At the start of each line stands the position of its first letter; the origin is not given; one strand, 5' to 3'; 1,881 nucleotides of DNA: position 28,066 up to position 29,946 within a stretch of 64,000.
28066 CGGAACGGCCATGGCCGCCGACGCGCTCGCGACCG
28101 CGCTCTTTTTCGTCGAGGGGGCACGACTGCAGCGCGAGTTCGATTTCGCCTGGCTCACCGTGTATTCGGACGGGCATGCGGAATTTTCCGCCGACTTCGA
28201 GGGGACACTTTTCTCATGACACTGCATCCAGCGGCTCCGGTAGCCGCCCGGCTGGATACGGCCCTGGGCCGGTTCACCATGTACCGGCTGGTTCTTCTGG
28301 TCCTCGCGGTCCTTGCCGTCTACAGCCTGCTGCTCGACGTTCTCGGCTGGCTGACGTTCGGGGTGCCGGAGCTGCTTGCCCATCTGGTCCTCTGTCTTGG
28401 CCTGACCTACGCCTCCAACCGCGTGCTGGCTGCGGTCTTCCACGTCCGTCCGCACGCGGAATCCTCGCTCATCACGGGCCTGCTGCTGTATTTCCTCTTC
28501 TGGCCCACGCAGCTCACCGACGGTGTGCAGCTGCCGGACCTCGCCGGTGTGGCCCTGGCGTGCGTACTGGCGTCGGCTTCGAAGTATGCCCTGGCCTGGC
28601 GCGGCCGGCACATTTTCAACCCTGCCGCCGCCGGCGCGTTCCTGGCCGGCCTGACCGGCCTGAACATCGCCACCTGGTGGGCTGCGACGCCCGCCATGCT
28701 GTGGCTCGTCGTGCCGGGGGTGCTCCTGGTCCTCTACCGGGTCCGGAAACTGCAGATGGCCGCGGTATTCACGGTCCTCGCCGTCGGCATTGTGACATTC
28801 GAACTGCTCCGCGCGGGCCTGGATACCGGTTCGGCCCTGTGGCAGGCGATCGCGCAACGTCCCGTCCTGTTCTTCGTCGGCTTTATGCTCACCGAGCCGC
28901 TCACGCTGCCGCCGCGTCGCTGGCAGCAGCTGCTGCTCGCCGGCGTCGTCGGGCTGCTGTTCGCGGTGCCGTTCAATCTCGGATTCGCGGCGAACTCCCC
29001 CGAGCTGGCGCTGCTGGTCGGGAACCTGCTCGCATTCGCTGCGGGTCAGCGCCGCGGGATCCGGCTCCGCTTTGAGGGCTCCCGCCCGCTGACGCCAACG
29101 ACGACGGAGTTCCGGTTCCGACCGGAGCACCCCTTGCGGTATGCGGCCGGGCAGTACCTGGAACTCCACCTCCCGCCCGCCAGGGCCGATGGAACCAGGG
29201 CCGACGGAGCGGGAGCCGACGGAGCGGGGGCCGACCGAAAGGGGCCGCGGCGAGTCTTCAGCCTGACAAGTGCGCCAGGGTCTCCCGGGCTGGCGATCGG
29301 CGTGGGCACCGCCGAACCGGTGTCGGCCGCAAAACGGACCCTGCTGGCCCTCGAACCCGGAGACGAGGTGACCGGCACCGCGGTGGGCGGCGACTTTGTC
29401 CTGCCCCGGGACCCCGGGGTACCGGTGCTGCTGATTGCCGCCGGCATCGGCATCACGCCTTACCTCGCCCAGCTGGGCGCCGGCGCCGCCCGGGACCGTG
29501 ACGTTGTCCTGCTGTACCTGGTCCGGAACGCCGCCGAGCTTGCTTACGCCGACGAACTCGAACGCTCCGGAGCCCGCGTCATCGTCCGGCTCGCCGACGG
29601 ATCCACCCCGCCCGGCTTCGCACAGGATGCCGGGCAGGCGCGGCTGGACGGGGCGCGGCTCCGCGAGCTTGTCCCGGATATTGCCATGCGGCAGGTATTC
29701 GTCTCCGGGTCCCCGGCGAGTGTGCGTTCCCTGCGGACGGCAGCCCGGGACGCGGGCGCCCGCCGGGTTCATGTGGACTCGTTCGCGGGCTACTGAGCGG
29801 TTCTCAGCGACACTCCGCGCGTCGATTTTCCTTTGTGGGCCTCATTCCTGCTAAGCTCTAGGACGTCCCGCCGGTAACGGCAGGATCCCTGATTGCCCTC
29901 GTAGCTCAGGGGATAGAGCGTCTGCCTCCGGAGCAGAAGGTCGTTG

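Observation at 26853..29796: Compact three-gene flavin electron-transfer module: FMN-binding lipoprotein, signal-less ApbE, and an RnfD/NqrB-like membrane domain fused to an FNR-type NAD(P)H reductase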

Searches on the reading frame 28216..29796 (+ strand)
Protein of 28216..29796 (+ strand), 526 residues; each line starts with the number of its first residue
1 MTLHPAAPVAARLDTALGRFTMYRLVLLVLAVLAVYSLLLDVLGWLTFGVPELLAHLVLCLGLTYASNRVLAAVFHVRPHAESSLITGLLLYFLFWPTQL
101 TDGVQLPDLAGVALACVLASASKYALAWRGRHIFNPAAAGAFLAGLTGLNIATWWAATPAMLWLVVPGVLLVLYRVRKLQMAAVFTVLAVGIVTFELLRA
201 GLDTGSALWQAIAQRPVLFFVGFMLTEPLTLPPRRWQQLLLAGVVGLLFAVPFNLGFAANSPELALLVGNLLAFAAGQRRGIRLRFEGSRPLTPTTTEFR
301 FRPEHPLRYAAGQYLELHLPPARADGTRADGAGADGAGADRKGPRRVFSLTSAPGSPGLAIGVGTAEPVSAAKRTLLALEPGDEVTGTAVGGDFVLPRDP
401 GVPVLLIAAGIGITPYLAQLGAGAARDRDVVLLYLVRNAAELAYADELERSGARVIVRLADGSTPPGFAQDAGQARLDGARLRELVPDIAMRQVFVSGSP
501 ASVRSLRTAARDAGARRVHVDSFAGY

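Call 3: search_protein_families(library=pfam, proteins=[window:28216-29796:+], max_evalue=0.1)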
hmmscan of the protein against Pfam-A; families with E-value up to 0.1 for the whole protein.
window:28216-29796:+ (526 aa): 2 families
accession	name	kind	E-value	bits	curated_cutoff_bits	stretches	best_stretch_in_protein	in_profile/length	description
PF00175.26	NAD_binding_1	-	0.00048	21.2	22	1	406-454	1-52/109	Oxidoreductase NAD-binding domain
PF03116.20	NQR2_RnfD_RnfE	-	0.004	17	27.7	1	87-273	121-283/296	NQR2, RnfD, RnfE family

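Call 4: search_protein_families(library=ncbifam, proteins=[window:28216-29796:+], max_evalue=0.1)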
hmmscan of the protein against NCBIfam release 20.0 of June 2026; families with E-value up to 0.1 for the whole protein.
window:28216-29796:+ (526 aa): 14 families
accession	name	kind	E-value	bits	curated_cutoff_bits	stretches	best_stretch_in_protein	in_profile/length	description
NF009805.0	PRK13289.1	equivalog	7.1e-12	44.9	432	1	307-453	183-315/399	NO-inducible flavohemoprotein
NF007964.0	PRK10684.1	equivalog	5.3e-08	32.2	383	1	346-523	55-237/333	NADH oxidoreductase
NF008178.0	PRK10926.1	equivalog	2.3e-06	27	390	1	345-448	49-155/248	ferredoxin--NADP(+) reductase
NF005963.0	PRK08051.1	equivalog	9.7e-06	25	230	1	345-450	46-154/233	NAD(P)H-flavin reductase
NF000796.0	PRK00054.1-1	equivalog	2.9e-05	23.4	224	1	369-472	60-161/254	dihydroorotate dehydrogenase electron transfer subunit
NF040810.1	BenC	equivalog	6.9e-05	22.1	430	1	378-454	183-260/333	benzoate 1,2-dioxygenase electron transfer component BenC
NF058606.1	GlBtMonoRdsGbcB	equivalog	0.00027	19.9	500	1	380-523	97-247/362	glycine betaine monooxygenase reductase subunit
TIGR02160.1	PA_CoA_Oxy5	hypoth_equivalog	0.00053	18.9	420.8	1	344-522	50-240/352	1,2-phenylacetyl-CoA epoxidase subunit PaaE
NF004317.0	PRK05713.1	equivalog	0.00078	18.8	338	0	278-317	88-127/312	iron-sulfur-binding ferredoxin reductase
NF045929.1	FNRPetHCyano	equivalog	0.0024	16.8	600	1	376-420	229-274/411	ferredoxin--NADP reductase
NF058510.1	bifunc_CpcD_PetH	exception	0.0031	16.3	635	1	376-420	225-270/405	bifunctional rod-capping linker CpcD/ferredoxin--NADP reductase PetH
NF045803.1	MethMoxFADbindMmoC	equivalog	0.0052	15.6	500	1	384-517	196-332/343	aromatic/alkene monooxygenase hydroxylase FAD-binding subunit MmoC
NF004862.0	PRK06222.1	subfamily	0.012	15.1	220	1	404-464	101-161/281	sulfide/dihydroorotate dehydrogenase-like FAD/NAD-binding protein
NF004859.0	PRK06214.1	equivalog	0.043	12.4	432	1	393-450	384-444/539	sulfite reductase subunit alpha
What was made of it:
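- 29056..29796 (+): Gene 3, residues 281-526 plus the stop codon: cytoplasmic FNR-type FAD/NAD(P)H domain (RVFSLTS, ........, C-terminal Tyr). Hits to NCBIfam FNR-family models (call 4).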

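Call 7: find_homologous_proteins(query=window:28216-29793:+, max_evalue=0.00001)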
Query window:28216-29793:+ (526 aa): 2877 proteins with E <= 0.00001 among 8000 candidates; the best 120 are listed.
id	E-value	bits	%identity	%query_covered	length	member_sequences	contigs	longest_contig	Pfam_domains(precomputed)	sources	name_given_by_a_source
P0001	0.0e+0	1076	96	100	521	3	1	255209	-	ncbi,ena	-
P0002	0.0e+0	1046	94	100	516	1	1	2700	-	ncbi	-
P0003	2.7e-282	955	87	100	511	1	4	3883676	-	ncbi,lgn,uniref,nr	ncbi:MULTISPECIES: FAD-dependent oxidoreductase [Arthrobacter]|uniref:Oxidoreductase n=1 Tax=Arthrob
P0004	2.9e-275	932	85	100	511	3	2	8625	-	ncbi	-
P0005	1.4e-257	873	79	100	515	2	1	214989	-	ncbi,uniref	ncbi:oxidoreductase [Arthrobacter sp. UYCu712]|uniref:FAD-dependent oxidoreductase n=1 Tax=Arthrobac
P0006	2.8e-256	869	78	100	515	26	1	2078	-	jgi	jgi:ferredoxin-NADP reductase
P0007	4.6e-256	869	79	100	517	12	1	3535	-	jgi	jgi:ferredoxin-NADP reductase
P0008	2.3e-255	866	77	100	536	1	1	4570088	-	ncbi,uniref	ncbi:ferredoxin--NADP reductase [Pseudarthrobacter sp. S9]|uniref:ferredoxin--NADP reductase n=1 Tax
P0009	4.1e-255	865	78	100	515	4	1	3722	PF00175.27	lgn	-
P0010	5.2e-255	865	78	99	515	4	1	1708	-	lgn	-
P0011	2.0e-254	863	78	100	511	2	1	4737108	-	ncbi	ncbi:FAD-dependent oxidoreductase [Arthrobacter sp. UYCu723]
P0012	1.9e-253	860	77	100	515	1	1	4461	-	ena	-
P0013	5.0e-253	858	78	100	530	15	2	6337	-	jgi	jgi:ferredoxin-NADP reductase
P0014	1.2e-252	857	78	100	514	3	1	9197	PF00175.27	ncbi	-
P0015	1.3e-252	857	78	100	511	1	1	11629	PF00175.27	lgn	-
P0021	1.1e-250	851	77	100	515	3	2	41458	PF00175.27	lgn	-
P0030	6.8e-249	845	76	100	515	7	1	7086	PF00175.27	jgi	jgi:glycine betaine catabolism B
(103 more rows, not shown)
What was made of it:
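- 29180..29239 (+): A 15-nt tandem repeat of 4 copies, encoding the (A/T)-x-A-D-G low-complexity loop at residues ~322-342 inside the FAD-binding subdomain. Its length varies among homologues. Homologue lengths range from 490 to 546 aa (call 7).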

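Call 19: find_related_loci(query=window:28216-29793:+, collection=genome_contigs, flank=6000)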
Query window:28216-29793:+ (526 aa) in genome_contigs; peptide patterns used: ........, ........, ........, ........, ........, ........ (x = any residue, [..] = any of these).
484 stretches matched a pattern; 190 encode a relative of the query (tblastn E <= 1e-3); the best 80 are kept; 80 distinct loci.
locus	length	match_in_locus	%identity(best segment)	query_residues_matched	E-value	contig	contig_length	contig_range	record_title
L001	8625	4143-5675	85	1-526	0e+0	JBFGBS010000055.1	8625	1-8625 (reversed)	MAG: Arthrobacter sp. isolate Mix_sand01.2020.11.Z.48 k141_174593_length_8625_cov_44.8047, whole genome shotgun sequence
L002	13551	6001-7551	79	1-526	0e+0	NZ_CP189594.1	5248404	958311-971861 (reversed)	Pseudarthrobacter sp. H2 chromosome, complete genome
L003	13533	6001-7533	76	1-526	0e+0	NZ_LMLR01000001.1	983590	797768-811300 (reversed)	Arthrobacter sp. Leaf69 contig_1, whole genome shotgun sequence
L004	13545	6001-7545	79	1-526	0e+0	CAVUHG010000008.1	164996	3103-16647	MAG: uncultured Actinomycetota bacterium isolate MFD01916.bin.2.85 genome assembly, contig: contig_37248, whole genome s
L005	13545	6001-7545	79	1-526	0e+0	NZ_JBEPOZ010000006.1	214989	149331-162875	Arthrobacter sp. UYCu712 Ga0504870_06, whole genome shotgun sequence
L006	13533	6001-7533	78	1-526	0e+0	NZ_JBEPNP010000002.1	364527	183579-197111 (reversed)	Arthrobacter sp. UYEF20 Ga0493856_02, whole genome shotgun sequence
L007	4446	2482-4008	76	1-526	0e+0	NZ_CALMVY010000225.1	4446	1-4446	MAG: uncultured Arthrobacter sp. isolate SRR6670122_bin.58_CONCOCT_v1.1_MAG ERZ534011.13379, whole genome shotgun sequen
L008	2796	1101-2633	77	1-526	0e+0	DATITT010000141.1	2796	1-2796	MAG TPA_asm: Arthrobacter sp. isolate SMAG_U15962 k141_121196, whole genome shotgun sequence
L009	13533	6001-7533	78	1-526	0e+0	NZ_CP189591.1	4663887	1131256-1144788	Pseudarthrobacter sp. O4 chromosome, complete genome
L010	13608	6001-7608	77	1-526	0e+0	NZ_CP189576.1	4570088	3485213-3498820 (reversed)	Pseudarthrobacter sp. S9 chromosome, complete genome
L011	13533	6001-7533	77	1-526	0e+0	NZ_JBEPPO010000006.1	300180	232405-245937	Pseudarthrobacter sp. PvP090 Ga0496866_06, whole genome shotgun sequence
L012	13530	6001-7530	77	1-526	0e+0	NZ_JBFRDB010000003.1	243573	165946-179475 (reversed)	Arthrobacter sp. YAF17 SCAFFOLD_2, whole genome shotgun sequence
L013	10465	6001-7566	79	1-526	0e+0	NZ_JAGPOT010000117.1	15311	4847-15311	Pseudarthrobacter albicanus strain NJ-Z5 contig117, whole genome shotgun sequence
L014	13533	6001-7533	77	1-526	0e+0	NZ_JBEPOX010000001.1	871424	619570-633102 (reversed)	Arthrobacter sp. UYEF36 Ga0502934_01, whole genome shotgun sequence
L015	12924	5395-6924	76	1-526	0e+0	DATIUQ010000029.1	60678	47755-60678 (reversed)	MAG TPA_asm: Arthrobacter sp. isolate SMAG_U15985 k141_822778, whole genome shotgun sequence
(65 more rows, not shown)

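Call 24: search_solved_structures(query=window:28216-29793:+, max_evalue=1, show_alignments=2)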
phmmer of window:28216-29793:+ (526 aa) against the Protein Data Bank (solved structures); distinct sequences matched with E-value up to 1: 76 (the best 60 are shown).
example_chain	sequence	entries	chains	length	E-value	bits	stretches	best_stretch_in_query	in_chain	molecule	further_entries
3fpk_A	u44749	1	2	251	3.4e-10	42.4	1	339-513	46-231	Ferredoxin-NADP reductase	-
8dos_A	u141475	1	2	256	1.5e-09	40.2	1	339-449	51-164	Flavodoxin/ferredoxin--NADP reductase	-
1fdr_A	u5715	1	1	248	7.1e-09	38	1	339-483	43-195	FLAVODOXIN REDUCTASE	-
2xnj_A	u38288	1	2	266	6.6e-07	31.6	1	341-482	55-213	FERREDOXIN NADP-H REDUCTASE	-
1gvh_A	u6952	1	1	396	2.3e-05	26.4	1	346-453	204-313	FLAVOHEMOPROTEIN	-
3ozu_A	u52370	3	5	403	0.00016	23.7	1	379-451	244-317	Flavohemoprotein | Flavohemoglobin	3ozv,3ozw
1cqx_A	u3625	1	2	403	0.00019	23.4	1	379-451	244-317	FLAVOHEMOPROTEIN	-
1gaq_A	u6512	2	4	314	0.0012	20.8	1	374-418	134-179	FERREDOXIN-NADP+ REDUCTASE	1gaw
3w5u_A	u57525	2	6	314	0.0012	20.8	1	374-418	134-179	Ferredoxin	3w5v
6o0a_A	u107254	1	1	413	0.0013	20.7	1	396-466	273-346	Flavohemoglobin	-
2xnc_A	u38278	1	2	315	0.0016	20.4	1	346-419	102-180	FERREDOXIN--NADP REDUCTASE, LEAF ISOZYME, CHLOROPLASTIC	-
2bmw_A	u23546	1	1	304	0.002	20.1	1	375-419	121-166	FERREDOXIN--NADP REDUCTASE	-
1ogi_A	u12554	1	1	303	0.002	20.1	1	375-419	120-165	FERREDOXIN--NADP+ REDUCTASE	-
2vyq_A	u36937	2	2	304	0.002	20.1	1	375-419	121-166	FERREDOXIN-NADP REDUCTASE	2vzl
1h42_A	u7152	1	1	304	0.002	20.1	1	375-419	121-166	FERREDOXIN--NADP+ REDUCTASE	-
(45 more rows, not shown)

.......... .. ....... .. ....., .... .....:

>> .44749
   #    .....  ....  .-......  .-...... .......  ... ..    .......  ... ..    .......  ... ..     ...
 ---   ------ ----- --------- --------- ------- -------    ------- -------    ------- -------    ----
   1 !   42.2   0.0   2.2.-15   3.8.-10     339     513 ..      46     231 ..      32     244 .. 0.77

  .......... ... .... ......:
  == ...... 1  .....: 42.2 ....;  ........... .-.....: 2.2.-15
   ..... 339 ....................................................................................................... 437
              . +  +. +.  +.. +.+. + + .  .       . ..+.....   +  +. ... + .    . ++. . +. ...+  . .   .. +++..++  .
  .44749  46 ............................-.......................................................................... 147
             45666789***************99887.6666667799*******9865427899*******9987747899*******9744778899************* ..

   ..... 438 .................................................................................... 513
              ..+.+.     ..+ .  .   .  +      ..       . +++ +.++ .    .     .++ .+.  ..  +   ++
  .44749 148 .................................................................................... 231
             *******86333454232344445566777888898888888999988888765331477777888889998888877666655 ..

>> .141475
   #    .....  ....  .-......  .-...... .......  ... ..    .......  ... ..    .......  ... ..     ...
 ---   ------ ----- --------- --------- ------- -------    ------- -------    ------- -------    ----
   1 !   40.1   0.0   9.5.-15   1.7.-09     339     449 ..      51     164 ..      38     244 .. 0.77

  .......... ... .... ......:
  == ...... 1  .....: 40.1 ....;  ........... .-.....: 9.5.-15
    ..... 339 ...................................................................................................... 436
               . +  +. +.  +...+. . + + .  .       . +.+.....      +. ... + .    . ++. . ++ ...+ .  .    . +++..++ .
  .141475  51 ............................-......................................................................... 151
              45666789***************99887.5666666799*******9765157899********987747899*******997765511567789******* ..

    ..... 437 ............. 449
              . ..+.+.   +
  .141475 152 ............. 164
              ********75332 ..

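Call 30: search_solved_structures(query=A1, max_evalue=1, show_alignments=0)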
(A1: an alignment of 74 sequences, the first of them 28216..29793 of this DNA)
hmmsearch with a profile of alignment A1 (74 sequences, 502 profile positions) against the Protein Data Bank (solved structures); distinct sequences matched with E-value up to 1: 190 (the best 60 are shown).
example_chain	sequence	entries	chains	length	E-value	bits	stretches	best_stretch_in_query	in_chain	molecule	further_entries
1krh_A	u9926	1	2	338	3e-22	82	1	275-491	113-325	Benzoate 1,2-Dioxygenase Reductase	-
5ogx_A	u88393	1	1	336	1.4e-21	79.8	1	272-500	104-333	Cytochrome P450 reductase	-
6o0a_A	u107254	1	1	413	1.3e-19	73.3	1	265-492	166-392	Flavohemoglobin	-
1tvc_A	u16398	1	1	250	2.1e-19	72.7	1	293-494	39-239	METHANE MONOOXYGENASE COMPONENT C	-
4wqm_A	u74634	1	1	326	7.1e-19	70.9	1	269-499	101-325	Toluene-4-monooxygenase electron transfer component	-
1cqx_A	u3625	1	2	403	8.7e-19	70.6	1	275-499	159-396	FLAVOHEMOPROTEIN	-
3ozu_A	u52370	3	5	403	1e-18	70.4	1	275-499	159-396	Flavohemoprotein | Flavohemoglobin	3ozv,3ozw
1qfj_A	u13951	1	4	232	1.3e-18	70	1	273-486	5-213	PROTEIN (FLAVIN REDUCTASE)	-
1gvh_A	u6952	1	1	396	1.5e-18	69.8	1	277-497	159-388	FLAVOHEMOPROTEIN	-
4eh1_A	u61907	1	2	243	4.1e-18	68.4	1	275-499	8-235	Flavohemoprotein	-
7qu3_A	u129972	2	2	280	1.7e-17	66.3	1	320-501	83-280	Na(+)-translocating NADH-quinone reductase subunit F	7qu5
7qty_A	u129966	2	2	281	9.3e-17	63.9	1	320-501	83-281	Na(+)-translocating NADH-quinone reductase subunit F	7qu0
8qq5_A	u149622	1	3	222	1.2e-15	60.2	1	277-490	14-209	Oxidoreductase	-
8qq1_C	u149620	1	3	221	1.2e-15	60.2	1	277-490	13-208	Oxidoreductase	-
3fpk_A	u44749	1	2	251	1.2e-15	60.2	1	288-490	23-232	Ferredoxin-NADP reductase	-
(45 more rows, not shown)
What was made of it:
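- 29056..29796 (+): PDB: Fpr 3FPK at E = 3.4e-10 for the single sequence, and a family profile as strong as 3e-22, including NqrF (calls 24, 30).
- Closest known: Na+-NQR. Same: The FNR-type domain is related to the NqrF FAD/NADH domain (call 30).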

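Call 31: search_protein_families(library=pfam, alignment_id=A1, max_evalue=0.01)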
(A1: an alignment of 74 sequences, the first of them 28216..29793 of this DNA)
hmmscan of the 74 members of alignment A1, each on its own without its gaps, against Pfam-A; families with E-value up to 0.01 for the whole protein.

A. member 1, window:28216-29793:+ (526 aa): 2 families
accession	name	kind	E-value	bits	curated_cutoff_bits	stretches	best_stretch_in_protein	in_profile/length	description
PF00175.26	NAD_binding_1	-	0.00048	21.2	22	1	406-454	1-52/109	Oxidoreductase NAD-binding domain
PF03116.20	NQR2_RnfD_RnfE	-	0.004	17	27.7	1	87-273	121-283/296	NQR2, RnfD, RnfE family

B. families by the number of members that match (of 74 scanned): 8 families
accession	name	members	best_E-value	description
PF00175.26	NAD_binding_1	64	6.1e-19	Oxidoreductase NAD-binding domain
PF03116.20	NQR2_RnfD_RnfE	38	1.2e-09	NQR2, RnfD, RnfE family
PF08030.17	NAD_binding_6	38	5.5e-06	Ferric reductase NAD binding domain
PF00970.30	FAD_binding_6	9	3e-07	Oxidoreductase FAD-binding domain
PF22290.1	DmmA-like_N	2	0.00015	Dimethylamine monooxygenase subunit DmmA-like, N-terminal domain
PF19608.4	DUF6113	1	0.002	Family of unknown function (DUF6113)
PF13380.12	CoA_binding_2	1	0.0066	CoA binding domain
PF13789.11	DUF4181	1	0.0078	Domain of unknown function (DUF4181)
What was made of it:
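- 28216..29055 (+): Gene 3, residues 1-280: NqrB/RnfD-like polytopic membrane domain. It lacks the loop that carries the covalent FMN in NqrB/RnfD. 38 of 74 diverse members hit PF03116 (call 31).
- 29056..29796 (+): 64 of 74 members hit PF00175 (call 31).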

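Call 44: predict_structure(alignment_id=A1)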
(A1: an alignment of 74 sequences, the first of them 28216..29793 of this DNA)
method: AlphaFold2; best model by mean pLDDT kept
length: 526 residues; sequences in the alignment: 74
mean_pLDDT: 92.4   pTM: 0.90
mean pLDDT of the five models: 92.4, 91.8, 91.2, 91.1, 91.0
residues with pLDDT >= 90: 433; 70-90: 62; 50-70: 11; < 50: 20
segments of 3 or more residues with pLDDT < 50: 1-3, 327-342
pLDDT, mean of each block of 10 residues (from residue 1): 65 88 95 98 97 98 98 92 97 96 90 98 91 95 96 96 98 95 98 98 98 97 96 96 98 90 97 92 96 98 96 93 56 43 78 97 94 93 94 96 98 97 96 97 96 96 86 90 97 96 94 98 66
secondary structure, 60 per line:
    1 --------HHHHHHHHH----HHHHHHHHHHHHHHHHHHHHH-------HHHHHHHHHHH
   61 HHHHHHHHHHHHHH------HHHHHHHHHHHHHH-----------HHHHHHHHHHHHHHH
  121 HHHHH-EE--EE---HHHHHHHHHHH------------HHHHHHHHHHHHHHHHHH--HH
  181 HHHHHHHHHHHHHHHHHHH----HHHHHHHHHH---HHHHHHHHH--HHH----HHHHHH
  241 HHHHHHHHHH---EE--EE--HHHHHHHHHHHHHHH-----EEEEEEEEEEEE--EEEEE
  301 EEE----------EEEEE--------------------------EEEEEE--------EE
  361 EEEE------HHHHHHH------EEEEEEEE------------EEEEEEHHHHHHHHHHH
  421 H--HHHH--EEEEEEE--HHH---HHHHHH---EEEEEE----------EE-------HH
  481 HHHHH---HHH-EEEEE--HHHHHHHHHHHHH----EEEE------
elements in order: H9-17 H22-42 H50-74 H81-94 H106-125 H136-146 H159-176 H179-199 H204-213 H217-225 H235-250 H262-276 E282-293 E296-303 E314-318 E345-350 E359-364 H371-377 E384-391 E404-409 H410-421 H424-427 E430-436 H445-450 E454-459 H479-485 E493-497 H500-512 E517-520
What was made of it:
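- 29180..29239 (+): It is the only low-confidence segment of the model, residues 327-342 (call 44).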

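Call 51: fold_search(model_id=the predicted structure, library=pdb)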
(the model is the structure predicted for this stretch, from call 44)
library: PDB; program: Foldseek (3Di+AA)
matches with E <= 10: 1161; with E <= 0.001: 281
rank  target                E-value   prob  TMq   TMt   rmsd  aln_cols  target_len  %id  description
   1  1gvh                  2.9e-14  1.00  0.38  0.49  10.9       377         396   18  The X-ray structure of ferric Escherichia coli flavohemoglobin reveals an unespected geometry of the distal heme pocket (released 2002-08-06)
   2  4g1v                  1.9e-13  1.00  0.42  0.54   9.8       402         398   15  X-ray structure of yeast flavohemoglobin (released 2012-11-14)
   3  5ogx                  2.6e-13  1.00  0.37  0.56   3.4       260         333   25  Crystal structure of Amycolatopsis cytochrome P450 reductase GcoB. (released 2018-07-04)
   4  4eh1_B                3.2e-13  1.00  0.37  0.78   3.8       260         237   22  Crystal Structure of the Flavohem-like-FAD/NAD Binding Domain of Nitric Oxide Dioxygenase from Vibrio cholerae O1 biov (released 2012-04-25)
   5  6o0a                  1.7e-12  1.00  0.40  0.54  12.2       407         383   17  Crystal structure of flavohemoglobin from Malassezia yamatoensis with bound FAD and heme determined by iron SAD phasing (released 2019-03-06)
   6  8dos_A                2.1e-12  1.00  0.36  0.71   4.7       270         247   23  Crystal structure of Ferredoxin (flavodoxin):NADP(+) oxidoreductase from Klebsiella pneumoniae (released 2022-07-27)
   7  8qt6                  3.3e-12  1.00  0.33  0.43  16.5       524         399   14  Cryo-EM structure of Streptococcus pneumoniae NADPH oxidase (released 2024-07-24)
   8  8qta                  3.9e-12  1.00  0.37  0.47  16.5       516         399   13  Cryo-EM structure of Streptococcus pneumoniae NADPH oxidase F397A mutant in complex with NADPH (released 2024-07-24)
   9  4eh1_A                7.4e-12  1.00  0.37  0.79   3.7       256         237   21  Crystal Structure of the Flavohem-like-FAD/NAD Binding Domain of Nitric Oxide Dioxygenase from Vibrio cholerae O1 biov (released 2012-04-25)
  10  8dos_B                8.2e-12  1.00  0.36  0.72   4.3       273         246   21  Crystal structure of Ferredoxin (flavodoxin):NADP(+) oxidoreductase from Klebsiella pneumoniae (released 2022-07-27)
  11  4g1b_A                8.6e-12  1.00  0.40  0.52  11.7       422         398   18  X-ray structure of yeast flavohemoglobin in complex with econazole (released 2012-11-14)
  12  6rr3                  1.2e-11  1.00  0.35  0.66   5.4       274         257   18  CRYSTAL STRUCTURE OF FAD-CONTAINING FERREDOXIN-NADP REDUCTASE FROM BRUCELLA OVIS (released 2019-08-21)
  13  3fpk_A                1.4e-11  1.00  0.36  0.72   4.1       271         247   21  Crystal Structure of Ferredoxin-NADP Reductase from Salmonella typhimurium (released 2009-02-03)
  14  6wxv_A                1.7e-11  1.00  0.34  0.18  20.6       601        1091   12  CryoEM structure of mouse DUOX1-DUOXA1 complex in the presence of NADPH (released 2020-09-02)
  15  7ylr                  1.8e-11  1.00  0.36  0.57   4.2       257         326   24  Structure of a bacteria protein (released 2023-06-14)
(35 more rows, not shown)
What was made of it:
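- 29056..29796 (+): Foldseek (call 51).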
